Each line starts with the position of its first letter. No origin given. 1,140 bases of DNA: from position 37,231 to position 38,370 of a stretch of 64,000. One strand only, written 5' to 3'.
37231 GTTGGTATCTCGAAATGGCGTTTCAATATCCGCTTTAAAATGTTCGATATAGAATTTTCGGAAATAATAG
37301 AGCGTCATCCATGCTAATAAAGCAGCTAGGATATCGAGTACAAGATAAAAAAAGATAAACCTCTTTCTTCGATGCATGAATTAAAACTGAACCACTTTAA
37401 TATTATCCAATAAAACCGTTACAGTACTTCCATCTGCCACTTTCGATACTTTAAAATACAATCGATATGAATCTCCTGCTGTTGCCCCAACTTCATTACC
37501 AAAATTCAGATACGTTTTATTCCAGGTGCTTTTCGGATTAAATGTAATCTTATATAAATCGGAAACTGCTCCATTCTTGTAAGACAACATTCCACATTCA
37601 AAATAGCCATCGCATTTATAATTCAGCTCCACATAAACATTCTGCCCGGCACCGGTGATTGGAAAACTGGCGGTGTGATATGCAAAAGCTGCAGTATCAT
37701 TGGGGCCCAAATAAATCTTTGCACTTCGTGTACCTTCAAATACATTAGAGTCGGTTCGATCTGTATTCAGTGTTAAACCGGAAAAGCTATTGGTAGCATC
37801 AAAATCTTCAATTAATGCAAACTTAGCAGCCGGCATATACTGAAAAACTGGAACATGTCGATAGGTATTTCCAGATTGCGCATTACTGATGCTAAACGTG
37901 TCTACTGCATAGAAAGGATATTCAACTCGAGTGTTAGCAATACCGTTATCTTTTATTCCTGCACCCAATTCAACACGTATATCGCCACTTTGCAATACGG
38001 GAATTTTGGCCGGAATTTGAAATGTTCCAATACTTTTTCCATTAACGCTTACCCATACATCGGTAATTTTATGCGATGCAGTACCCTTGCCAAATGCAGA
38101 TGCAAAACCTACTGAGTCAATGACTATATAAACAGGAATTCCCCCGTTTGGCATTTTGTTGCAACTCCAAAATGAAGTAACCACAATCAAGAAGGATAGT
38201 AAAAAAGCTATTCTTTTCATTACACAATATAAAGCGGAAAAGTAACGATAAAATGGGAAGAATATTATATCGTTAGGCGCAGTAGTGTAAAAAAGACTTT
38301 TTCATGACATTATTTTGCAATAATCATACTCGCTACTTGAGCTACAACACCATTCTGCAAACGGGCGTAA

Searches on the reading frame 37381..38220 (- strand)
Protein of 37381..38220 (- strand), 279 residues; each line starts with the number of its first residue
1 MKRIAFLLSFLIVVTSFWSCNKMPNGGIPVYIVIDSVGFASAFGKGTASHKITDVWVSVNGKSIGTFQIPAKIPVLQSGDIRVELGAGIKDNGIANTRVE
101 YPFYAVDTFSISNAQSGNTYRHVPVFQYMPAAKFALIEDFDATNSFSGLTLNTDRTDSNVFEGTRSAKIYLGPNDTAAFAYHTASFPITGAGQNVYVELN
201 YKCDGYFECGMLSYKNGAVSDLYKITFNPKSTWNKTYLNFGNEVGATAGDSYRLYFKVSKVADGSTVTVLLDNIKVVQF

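Call 8: search_protein_families(library=pfam, proteins=[window:37381-38220:-], max_evalue=0.001)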
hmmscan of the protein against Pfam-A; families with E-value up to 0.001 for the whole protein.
window:37381-38220:- (279 aa): 0 families

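Call 23: search_protein_families(library=pfam, proteins=[window:37381-38220:-], max_evalue=0.001)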
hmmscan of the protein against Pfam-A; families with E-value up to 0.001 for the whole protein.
window:37381-38220:- (279 aa): 0 families
